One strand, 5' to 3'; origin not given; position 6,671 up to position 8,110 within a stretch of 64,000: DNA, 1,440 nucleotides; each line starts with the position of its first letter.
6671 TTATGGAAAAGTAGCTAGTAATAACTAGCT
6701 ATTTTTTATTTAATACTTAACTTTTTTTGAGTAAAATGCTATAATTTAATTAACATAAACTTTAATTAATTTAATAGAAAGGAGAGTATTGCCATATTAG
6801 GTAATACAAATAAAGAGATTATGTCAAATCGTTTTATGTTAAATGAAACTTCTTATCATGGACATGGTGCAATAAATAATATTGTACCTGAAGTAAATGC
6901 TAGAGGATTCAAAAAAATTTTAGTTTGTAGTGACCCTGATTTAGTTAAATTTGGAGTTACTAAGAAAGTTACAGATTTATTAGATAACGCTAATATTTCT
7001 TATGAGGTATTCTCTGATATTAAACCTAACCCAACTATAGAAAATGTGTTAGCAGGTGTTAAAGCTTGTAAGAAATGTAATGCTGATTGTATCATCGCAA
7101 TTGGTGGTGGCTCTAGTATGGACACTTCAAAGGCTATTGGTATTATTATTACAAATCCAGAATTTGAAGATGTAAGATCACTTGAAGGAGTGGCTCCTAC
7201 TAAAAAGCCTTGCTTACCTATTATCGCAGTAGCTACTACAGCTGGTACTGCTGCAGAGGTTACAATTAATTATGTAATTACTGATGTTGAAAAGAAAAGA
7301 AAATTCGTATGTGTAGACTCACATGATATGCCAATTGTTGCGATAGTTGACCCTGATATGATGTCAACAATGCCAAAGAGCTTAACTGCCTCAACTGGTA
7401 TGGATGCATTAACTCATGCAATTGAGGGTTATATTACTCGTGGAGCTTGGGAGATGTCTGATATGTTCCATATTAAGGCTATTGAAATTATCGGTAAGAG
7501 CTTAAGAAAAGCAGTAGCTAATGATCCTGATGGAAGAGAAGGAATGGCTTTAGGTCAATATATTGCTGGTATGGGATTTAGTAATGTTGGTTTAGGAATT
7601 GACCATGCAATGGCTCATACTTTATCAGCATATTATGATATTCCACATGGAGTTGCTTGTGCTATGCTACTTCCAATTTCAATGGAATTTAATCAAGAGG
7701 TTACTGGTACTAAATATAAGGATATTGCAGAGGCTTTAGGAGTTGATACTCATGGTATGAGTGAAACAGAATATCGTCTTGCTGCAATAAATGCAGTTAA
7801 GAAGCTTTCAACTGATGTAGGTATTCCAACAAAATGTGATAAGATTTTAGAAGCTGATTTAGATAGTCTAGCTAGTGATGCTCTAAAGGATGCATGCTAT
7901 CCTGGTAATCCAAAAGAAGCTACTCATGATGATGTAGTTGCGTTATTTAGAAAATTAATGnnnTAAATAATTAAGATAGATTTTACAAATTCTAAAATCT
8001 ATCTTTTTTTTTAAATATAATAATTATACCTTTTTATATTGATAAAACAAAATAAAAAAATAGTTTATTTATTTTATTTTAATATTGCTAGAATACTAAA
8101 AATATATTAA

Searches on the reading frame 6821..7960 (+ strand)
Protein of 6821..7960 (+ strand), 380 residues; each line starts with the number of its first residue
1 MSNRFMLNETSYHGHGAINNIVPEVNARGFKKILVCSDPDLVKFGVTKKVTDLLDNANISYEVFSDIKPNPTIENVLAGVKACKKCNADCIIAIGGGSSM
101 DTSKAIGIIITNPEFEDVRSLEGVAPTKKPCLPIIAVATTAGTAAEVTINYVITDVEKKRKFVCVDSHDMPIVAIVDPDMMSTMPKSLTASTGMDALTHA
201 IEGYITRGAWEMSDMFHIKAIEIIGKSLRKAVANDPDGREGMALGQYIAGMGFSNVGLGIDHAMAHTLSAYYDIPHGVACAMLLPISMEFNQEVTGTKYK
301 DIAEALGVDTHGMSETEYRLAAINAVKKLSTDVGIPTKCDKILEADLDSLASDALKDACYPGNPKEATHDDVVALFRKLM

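Call 9: search_protein_families(library=pfam, proteins=[window:6821-7960:+])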
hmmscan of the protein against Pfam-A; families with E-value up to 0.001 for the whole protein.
window:6821-7960:+ (380 aa): 3 families
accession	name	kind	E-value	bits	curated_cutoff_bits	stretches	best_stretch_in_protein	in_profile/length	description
PF25137.1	ADH_Fe_C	-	1.5e-61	208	27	1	189-379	1-193/194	Fe-containing alcohol dehydrogenase family, C-terminal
PF00465.25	Fe-ADH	-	7.7e-48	162.7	31.3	1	11-178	4-168/168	Iron-containing alcohol dehydrogenase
PF13685.12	Fe-ADH_2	-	6.7e-12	46.1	28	1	14-107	3-94/149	Iron-containing alcohol dehydrogenase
